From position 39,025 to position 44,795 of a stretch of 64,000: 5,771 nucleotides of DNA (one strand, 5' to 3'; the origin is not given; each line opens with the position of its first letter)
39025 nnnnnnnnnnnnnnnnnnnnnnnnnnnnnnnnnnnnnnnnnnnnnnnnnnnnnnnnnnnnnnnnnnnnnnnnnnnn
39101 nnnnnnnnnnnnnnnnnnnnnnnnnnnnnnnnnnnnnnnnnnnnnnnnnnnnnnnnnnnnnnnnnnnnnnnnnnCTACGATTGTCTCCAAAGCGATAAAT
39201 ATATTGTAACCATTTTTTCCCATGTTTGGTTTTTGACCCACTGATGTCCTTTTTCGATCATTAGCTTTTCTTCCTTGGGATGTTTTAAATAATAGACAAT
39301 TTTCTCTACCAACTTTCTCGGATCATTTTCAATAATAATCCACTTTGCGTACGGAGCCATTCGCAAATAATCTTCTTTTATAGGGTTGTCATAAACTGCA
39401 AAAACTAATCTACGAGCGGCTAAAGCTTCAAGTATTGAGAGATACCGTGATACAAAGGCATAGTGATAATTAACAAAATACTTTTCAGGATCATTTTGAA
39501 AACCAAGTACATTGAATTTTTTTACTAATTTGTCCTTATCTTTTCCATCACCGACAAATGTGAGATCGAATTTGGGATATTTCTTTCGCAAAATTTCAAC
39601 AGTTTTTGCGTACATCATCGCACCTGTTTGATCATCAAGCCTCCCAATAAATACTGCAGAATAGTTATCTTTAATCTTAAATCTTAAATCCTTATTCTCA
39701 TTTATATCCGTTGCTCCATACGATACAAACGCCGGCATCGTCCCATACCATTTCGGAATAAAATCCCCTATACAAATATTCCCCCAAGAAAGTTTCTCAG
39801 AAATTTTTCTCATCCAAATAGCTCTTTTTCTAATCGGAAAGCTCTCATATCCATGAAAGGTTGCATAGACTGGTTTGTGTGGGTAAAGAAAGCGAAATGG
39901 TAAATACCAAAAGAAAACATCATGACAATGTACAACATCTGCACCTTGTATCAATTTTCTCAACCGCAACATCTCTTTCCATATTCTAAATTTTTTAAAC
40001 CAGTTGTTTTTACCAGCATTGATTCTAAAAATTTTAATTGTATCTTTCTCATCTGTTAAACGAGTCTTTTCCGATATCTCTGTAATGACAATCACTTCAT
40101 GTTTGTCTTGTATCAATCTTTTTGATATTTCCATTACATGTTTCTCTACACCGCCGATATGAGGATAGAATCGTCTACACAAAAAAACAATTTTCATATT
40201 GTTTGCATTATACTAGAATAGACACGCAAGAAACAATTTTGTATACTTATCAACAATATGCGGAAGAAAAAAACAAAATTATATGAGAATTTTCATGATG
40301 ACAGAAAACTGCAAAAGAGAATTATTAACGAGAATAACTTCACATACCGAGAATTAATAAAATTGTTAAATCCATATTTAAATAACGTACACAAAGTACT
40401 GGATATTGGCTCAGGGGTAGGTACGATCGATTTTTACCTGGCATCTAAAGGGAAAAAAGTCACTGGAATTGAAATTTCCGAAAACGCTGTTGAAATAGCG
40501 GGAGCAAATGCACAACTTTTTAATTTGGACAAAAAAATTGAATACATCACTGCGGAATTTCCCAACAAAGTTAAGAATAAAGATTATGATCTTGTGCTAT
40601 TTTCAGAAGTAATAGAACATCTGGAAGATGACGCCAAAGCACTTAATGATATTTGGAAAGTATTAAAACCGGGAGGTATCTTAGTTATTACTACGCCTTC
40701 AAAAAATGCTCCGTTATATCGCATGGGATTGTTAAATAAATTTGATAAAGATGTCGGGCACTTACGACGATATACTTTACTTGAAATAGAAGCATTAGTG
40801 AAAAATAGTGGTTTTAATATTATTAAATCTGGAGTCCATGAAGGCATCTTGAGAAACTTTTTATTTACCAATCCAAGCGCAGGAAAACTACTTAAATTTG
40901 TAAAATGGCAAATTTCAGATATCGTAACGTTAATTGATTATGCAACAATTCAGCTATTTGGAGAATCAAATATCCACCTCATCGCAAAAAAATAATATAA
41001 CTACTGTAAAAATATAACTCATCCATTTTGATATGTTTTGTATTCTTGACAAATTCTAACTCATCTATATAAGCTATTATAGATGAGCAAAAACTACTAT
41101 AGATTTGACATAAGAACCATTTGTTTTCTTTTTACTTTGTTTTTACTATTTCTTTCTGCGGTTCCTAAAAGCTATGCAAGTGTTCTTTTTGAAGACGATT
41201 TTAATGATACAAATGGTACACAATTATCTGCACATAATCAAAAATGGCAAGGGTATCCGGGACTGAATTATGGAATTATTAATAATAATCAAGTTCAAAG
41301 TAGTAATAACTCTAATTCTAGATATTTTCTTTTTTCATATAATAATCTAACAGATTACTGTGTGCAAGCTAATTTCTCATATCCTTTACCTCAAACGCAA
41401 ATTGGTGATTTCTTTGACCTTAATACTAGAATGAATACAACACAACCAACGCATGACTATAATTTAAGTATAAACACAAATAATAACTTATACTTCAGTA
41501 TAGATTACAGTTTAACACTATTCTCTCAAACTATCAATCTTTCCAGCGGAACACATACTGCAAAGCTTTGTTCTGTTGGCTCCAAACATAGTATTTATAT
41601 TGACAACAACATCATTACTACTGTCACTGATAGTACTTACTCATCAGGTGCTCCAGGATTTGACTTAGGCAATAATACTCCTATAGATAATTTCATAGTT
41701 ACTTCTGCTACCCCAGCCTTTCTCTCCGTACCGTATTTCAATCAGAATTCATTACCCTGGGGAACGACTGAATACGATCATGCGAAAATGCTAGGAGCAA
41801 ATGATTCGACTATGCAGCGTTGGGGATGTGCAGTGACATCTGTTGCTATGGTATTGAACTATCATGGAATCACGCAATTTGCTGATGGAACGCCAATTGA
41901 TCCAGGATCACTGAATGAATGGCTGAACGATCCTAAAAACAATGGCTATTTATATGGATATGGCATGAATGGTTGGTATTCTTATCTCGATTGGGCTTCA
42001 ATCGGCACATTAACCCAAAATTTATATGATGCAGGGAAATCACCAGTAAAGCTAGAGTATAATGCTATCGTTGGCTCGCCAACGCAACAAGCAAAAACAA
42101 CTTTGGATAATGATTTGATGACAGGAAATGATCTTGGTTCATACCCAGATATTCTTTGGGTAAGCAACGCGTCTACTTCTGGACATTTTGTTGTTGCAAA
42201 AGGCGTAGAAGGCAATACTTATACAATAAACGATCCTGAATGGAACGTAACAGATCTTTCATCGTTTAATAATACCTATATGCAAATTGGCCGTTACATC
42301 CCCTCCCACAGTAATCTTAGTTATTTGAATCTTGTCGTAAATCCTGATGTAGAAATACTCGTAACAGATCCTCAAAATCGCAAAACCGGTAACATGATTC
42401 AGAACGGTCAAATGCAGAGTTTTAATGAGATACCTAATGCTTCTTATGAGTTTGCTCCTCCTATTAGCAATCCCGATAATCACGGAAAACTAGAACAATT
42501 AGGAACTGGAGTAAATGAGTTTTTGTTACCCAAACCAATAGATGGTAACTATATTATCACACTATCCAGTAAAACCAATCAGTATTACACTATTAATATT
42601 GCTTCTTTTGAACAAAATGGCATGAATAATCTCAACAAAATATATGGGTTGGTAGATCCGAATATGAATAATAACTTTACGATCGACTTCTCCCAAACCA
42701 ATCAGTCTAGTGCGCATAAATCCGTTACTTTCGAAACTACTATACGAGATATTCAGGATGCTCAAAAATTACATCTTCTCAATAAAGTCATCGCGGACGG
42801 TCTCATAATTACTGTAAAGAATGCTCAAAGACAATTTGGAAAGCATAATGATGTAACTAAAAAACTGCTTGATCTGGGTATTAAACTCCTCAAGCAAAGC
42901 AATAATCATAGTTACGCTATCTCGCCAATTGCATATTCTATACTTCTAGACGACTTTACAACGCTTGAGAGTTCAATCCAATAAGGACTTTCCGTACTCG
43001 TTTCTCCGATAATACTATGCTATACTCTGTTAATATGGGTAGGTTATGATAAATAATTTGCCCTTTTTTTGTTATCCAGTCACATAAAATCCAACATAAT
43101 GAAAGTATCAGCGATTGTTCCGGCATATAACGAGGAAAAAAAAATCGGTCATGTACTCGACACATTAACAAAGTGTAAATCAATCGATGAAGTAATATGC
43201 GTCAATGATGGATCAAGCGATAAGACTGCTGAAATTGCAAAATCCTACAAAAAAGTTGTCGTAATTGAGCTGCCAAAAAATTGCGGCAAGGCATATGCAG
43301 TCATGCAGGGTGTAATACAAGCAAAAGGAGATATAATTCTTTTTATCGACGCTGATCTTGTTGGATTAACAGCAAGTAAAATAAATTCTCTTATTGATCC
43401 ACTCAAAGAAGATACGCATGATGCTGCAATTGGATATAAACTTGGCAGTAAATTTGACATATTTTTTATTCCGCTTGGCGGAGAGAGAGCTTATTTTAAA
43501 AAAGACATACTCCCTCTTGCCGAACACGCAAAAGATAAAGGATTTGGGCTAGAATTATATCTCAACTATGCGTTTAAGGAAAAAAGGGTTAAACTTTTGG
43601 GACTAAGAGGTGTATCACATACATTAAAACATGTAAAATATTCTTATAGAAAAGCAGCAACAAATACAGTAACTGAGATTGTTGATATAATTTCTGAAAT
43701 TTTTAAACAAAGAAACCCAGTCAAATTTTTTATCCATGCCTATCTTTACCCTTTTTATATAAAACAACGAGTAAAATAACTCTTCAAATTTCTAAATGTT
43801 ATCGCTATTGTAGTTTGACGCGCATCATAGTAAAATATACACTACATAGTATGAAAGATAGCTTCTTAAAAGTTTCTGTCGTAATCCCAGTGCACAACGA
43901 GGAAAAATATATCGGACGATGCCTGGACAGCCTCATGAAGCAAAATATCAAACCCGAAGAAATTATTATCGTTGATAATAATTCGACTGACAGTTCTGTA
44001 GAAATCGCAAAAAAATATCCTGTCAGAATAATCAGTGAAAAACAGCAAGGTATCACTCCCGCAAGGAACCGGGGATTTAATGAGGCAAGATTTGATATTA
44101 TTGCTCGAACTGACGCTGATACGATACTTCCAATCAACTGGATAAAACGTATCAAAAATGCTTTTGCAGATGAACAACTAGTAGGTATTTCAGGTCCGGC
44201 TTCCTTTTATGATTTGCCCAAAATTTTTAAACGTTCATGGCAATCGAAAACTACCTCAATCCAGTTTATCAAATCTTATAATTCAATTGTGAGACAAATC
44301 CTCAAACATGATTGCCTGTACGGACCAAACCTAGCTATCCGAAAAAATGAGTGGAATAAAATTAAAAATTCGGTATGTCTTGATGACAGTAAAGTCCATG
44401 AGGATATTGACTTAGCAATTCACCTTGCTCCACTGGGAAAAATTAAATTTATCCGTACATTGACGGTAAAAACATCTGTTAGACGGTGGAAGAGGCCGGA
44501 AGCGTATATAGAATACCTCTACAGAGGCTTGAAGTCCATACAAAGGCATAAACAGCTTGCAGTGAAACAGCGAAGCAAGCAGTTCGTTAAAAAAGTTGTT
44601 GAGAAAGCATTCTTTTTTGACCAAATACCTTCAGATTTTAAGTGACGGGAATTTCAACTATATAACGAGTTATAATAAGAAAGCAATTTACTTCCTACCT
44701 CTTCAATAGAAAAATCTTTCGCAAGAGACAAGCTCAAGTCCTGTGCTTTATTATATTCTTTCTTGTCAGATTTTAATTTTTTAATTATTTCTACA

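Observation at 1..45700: Glycosylation island of more than 45 kb, dominated by GT-C enzymes and lipid-phosphate sugar loaders, with no recognisable initiating transferase, polymerase or chain-length regulator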

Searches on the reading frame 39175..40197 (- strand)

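Call 8: search_protein_families(library=pfam, proteins=[window:39175-40197:-], max_evalue=0.001)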
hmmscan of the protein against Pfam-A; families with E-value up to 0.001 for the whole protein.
window:39175-40197:- (340 aa): 4 families
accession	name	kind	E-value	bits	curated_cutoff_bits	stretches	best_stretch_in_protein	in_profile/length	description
PF13439.12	Glyco_transf_4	-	6.9e-16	59.2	28.5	1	14-135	1-129/170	Glycosyltransferase Family 4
PF00534.26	Glycos_transf_1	-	1.5e-08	34.8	26.4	1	174-320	11-172/172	Glycosyl transferases group 1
PF13692.12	Glyco_trans_1_4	-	6e-07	30.3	27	1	181-305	4-141/142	Glycosyl transferases group 1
PF13579.12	Glyco_trans_4_4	-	0.00019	22.3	29.7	1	15-102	1-87/158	Glycosyl transferase 4-like domain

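Call 81: search_protein_families(library=ncbifam, proteins=[window:39175-40197:-], max_evalue=1e-8)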
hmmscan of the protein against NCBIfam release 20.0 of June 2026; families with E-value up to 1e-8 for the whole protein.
window:39175-40197:- (340 aa): 0 families

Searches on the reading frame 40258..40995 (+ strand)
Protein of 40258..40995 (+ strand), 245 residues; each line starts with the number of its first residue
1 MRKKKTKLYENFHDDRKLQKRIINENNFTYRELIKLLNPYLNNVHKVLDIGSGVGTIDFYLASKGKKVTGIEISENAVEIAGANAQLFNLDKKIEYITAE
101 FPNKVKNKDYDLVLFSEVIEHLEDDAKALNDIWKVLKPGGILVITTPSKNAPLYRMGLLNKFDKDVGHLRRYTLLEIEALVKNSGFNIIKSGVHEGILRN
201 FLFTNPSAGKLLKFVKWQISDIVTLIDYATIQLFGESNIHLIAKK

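Call 8: search_protein_families(library=pfam, proteins=[window:40258-40995:+], max_evalue=0.001)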
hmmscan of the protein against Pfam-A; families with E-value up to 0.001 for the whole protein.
window:40258-40995:+ (245 aa): 19 families
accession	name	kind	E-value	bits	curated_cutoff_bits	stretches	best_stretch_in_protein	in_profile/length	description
PF13489.12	Methyltransf_23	-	1.3e-22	80.7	27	1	30-190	9-163/164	Methyltransferase domain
PF13847.12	Methyltransf_31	-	3e-19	69.6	27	1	45-153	5-118/145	Methyltransferase domain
PF08241.18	Methyltransf_11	-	6.3e-19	68.8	21.2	1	48-144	1-95/95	Methyltransferase domain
PF08242.18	Methyltransf_12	-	1.7e-15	58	30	1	48-142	1-98/98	Methyltransferase domain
PF13649.12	Methyltransf_25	-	2.6e-15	57.3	27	1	47-140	1-97/97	Methyltransferase domain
PF05175.20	MTS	-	2.3e-09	37.6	23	1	37-116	23-105/170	Methyltransferase small domain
PF01209.24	Ubie_methyltran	-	3.2e-09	36.9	20.1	1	44-149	48-156/233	ubiE/COQ5 methyltransferase family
PF06325.19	PrmA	-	3.7e-07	30.4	22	1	34-143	152-257/296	Ribosomal protein L11 methyltransferase (PrmA)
PF09445.16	Methyltransf_15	-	3.1e-06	27.3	22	1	46-114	3-76/165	RNA cap guanine-N2 methyltransferase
PF02353.26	CMAS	-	4.2e-06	26.7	27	1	41-146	60-166/273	Mycolic acid cyclopropane synthetase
PF00398.26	RrnaAD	-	5.6e-06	26.1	24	1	2-101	2-85/263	Ribosomal RNA adenine dimethylase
PF05219.18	DREV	-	2.9e-05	23.8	26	1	42-144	93-186/265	DREV methyltransferase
PF05891.18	Methyltransf_PK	-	6.5e-05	23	27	1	32-196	44-204/218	AdoMet dependent proline di-methyltransferase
PF03848.20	TehB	-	9.6e-05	22.3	20.4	1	45-144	32-132/193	Tellurite resistance protein TehB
PF03602.21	Cons_hypoth95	-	0.00011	22.3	24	1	36-163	35-169/182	Conserved hypothetical protein 95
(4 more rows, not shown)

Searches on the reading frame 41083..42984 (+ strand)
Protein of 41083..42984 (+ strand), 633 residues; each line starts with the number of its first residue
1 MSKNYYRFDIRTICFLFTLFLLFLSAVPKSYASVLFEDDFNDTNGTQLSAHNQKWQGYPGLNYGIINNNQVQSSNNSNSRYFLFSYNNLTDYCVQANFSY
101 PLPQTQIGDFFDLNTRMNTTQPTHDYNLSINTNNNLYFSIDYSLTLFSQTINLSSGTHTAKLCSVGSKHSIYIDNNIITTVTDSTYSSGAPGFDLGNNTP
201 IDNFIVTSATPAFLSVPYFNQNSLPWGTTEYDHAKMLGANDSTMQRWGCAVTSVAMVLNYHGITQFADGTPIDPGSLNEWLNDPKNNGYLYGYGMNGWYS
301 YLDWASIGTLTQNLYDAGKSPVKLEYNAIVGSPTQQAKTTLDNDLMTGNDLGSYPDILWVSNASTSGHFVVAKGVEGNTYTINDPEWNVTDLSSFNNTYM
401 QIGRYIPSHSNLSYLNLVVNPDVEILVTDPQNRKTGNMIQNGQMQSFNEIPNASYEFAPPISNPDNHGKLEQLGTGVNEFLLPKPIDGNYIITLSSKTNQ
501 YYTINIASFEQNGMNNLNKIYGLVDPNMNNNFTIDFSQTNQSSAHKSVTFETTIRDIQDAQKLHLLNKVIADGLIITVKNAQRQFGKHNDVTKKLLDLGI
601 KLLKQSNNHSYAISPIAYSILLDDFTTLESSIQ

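Call 8: search_protein_families(library=pfam, proteins=[window:41083-42984:+], max_evalue=0.001)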
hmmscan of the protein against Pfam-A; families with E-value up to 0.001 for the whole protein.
window:41083-42984:+ (633 aa): 3 families
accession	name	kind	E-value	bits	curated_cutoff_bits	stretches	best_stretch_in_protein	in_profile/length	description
PF13529.12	Peptidase_C39_2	-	2.2e-08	35.2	24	1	214-385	1-142/143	Peptidase_C39 like family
PF03412.21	Peptidase_C39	-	0.00024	21.4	22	0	357-393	79-113/133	Peptidase C39 family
PF22759.1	E217_GP41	-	0.00039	20.1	27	1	489-592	107-211/279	Baseplate hub gp41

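Call 81: search_protein_families(library=ncbifam, proteins=[window:41083-42984:+], max_evalue=1e-8)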
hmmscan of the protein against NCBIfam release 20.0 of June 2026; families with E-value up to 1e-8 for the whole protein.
window:41083-42984:+ (633 aa): 0 families

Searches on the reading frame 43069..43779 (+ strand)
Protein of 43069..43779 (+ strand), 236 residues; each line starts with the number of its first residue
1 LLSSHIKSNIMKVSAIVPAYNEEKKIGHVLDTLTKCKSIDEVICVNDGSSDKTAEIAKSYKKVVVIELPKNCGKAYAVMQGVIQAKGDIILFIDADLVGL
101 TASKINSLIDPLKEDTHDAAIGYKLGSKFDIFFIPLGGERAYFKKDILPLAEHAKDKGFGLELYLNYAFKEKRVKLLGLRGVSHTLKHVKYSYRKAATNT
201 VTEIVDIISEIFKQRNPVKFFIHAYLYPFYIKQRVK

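Call 8: search_protein_families(library=pfam, proteins=[window:43069-43779:+], max_evalue=0.001)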
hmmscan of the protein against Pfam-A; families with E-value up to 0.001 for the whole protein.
window:43069-43779:+ (236 aa): 5 families
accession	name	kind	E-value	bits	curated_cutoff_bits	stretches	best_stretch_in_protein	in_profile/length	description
PF00535.33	Glycos_transf_2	-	6.3e-28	98.3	23.3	1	14-163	1-158/168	Glycosyl transferase family 2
PF13641.12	Glyco_tranf_2_3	-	6.5e-08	33.3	27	1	13-98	3-98/230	Glycosyltransferase like family 2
PF10111.15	Glyco_tranf_2_2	-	1.3e-06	28.5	27.3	1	14-98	1-93/276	Glycosyltransferase like family 2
PF12804.13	NTP_transf_3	-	1.9e-06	28.6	27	1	21-128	22-127/160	MobA-like NTP transferase domain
PF13704.12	Glyco_tranf_2_4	-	0.00077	20.3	27.5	0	21-96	2-81/98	Glycosyl transferase family 2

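Call 16: search_protein_families(library=ncbifam, proteins=[window:43069-43779:+], max_evalue=0.0001)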
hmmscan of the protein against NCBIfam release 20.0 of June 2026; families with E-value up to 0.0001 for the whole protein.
window:43069-43779:+ (236 aa): 18 families
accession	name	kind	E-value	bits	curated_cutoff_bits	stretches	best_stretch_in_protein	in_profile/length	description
TIGR03937.1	PgaC_IcaA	equivalog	1.6e-18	66.9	422.3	1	8-121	42-159/407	poly-beta-1,6-N-acetyl-D-glucosamine synthase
NF010496.0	PRK13915.1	equivalog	2.6e-18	66.1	262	1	9-115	29-145/307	glucosyl-3-phosphoglycerate synthase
TIGR04283.1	glyco_like_mftF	equivalog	8.9e-17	61.4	182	1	13-112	1-97/221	TIGR04283 family arsenosugar biosynthesis glycosyltransferase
NF007986.1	PRK10714.1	equivalog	3.2e-14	52.6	529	1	8-109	3-112/316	undecaprenyl-phosphate 4-deoxy-4-formamido-L-arabinose transferase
TIGR04182.1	glyco_TIGR04182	equivalog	1.5e-13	50.8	325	1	13-126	2-111/293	S-layer glycoprotein N-glycosyltransferase AglJ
NF007482.0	PRK10073.1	equivalog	8e-13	48.1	423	1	8-98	3-97/334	glycosyltransferase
NF041875.1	EPS_EpsD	equivalog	5.1e-12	45.8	370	1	13-98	1-91/325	exopolysaccharide biosynthesis glycosyltransferase EpsD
NF058614.1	PPMAGASynPpgS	equivalog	5.3e-12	45.6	370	1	15-127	4-116/226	polyprenyl-phospho-N-acetylgalactosaminyl synthase PpgS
NF047588.1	GlcsyltransPgfSStrep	equivalog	1.3e-11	44.3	500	1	11-112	1-110/308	glycosyltransferase PgfS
TIGR03965.1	mycofact_glyco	equivalog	5.9e-11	41.9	280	1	9-98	72-166/467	mycofactocin biosynthesis glycosyltransferase MftF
NF038302.1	EPS_HpsE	equivalog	1.4e-10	40.7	300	1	12-127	2-126/307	hormogonium polysaccharide biosynthesis glycosyltransferase HpsE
NF041391.1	DPhHxTase_Halo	equivalog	1.2e-09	37.5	375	1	19-96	3-78/213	dolichyl-phosphate hexose transferase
NF047683.1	TeichurnBiosyTuaG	equivalog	1.1e-08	35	400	1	11-109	6-108/252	teichuronic acid biosynthesis protein TuaG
TIGR03469.1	HpnB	hypoth_equivalog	1.5e-08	34.1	379.25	1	10-118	43-166/386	hopene-associated glycosyltransferase HpnB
TIGR04242.1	nodulat_NodC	equivalog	3.4e-08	32.9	550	1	9-122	46-166/395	chitooligosaccharide synthase NodC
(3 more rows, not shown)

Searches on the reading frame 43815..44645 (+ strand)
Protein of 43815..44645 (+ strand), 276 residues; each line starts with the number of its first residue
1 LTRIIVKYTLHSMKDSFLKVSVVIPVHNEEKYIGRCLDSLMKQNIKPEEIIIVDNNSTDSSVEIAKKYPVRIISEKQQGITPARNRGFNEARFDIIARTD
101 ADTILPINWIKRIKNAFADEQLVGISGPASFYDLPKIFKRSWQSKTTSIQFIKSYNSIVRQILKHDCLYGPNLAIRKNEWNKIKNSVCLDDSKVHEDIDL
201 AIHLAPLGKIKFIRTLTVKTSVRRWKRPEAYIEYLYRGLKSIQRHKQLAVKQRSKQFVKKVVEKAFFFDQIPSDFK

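Call 10: search_protein_families(library=pfam, proteins=[window:43815-44645:+], max_evalue=0.001)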
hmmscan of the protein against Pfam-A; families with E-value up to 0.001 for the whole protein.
window:43815-44645:+ (276 aa): 3 families
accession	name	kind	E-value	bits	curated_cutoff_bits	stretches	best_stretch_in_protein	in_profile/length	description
PF00535.33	Glycos_transf_2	-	3.8e-31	108.7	23.3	1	21-143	1-131/168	Glycosyl transferase family 2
PF13641.12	Glyco_tranf_2_3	-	1.4e-11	45.3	27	1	20-205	3-195/230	Glycosyltransferase like family 2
PF10111.15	Glyco_tranf_2_2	-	9.1e-05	22.5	27.3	1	21-105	1-94/276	Glycosyltransferase like family 2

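Call 16: search_protein_families(library=ncbifam, proteins=[window:43815-44645:+], max_evalue=0.0001)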
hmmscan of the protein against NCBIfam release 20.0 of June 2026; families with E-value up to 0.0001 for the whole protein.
window:43815-44645:+ (276 aa): 19 families
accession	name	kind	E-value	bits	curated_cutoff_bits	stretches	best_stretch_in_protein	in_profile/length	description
TIGR04283.1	glyco_like_mftF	equivalog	9.4e-22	77.7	182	1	20-230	1-194/221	TIGR04283 family arsenosugar biosynthesis glycosyltransferase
NF007482.0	PRK10073.1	equivalog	3.5e-20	72.3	423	1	13-106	1-99/334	glycosyltransferase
TIGR03965.1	mycofact_glyco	equivalog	1.4e-18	67.1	280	1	12-124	68-186/467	mycofactocin biosynthesis glycosyltransferase MftF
NF038302.1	EPS_HpsE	equivalog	1.6e-16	60.2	300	1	19-116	2-110/307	hormogonium polysaccharide biosynthesis glycosyltransferase HpsE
NF041875.1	EPS_EpsD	equivalog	2e-14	53.8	370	1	20-212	1-198/325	exopolysaccharide biosynthesis glycosyltransferase EpsD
TIGR03937.1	PgaC_IcaA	equivalog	1.3e-11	44.1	422.3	1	14-170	41-195/407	poly-beta-1,6-N-acetyl-D-glucosamine synthase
NF053739.1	GlytfEpsEBac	equivalog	7.7e-11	41.5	450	1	19-112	2-102/265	glycosyltransferase EpsE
NF010496.0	PRK13915.1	equivalog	1.5e-09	37.4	262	1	10-105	24-121/307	glucosyl-3-phosphoglycerate synthase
NF047683.1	TeichurnBiosyTuaG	equivalog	2.1e-09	37.4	400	1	18-104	6-98/252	teichuronic acid biosynthesis protein TuaG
NF045692.1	OglycostaseCruG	equivalog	2.3e-09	36.7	600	1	12-68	35-91/386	2'-O-glycosyltransferase CruG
NF041394.1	GtaseAglG_Halo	equivalog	5e-09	35.9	440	1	18-127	1-117/304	glucosyl-dolichyl phosphate glucuronosyltransferase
TIGR03469.1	HpnB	hypoth_equivalog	9.7e-09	34.7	379.25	1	11-76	37-103/386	hopene-associated glycosyltransferase HpnB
TIGR04182.1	glyco_TIGR04182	equivalog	6.1e-08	32.4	325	1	19-103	1-83/293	S-layer glycoprotein N-glycosyltransferase AglJ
NF041391.1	DPhHxTase_Halo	equivalog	1.4e-07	30.8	375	1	27-117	4-93/213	dolichyl-phosphate hexose transferase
TIGR03111.1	glyc2_xrt_Gpos1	hypoth_equivalog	1.6e-07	30.5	363.95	1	13-121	44-160/439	TIGR03111 family XrtG-associated glycosyltransferase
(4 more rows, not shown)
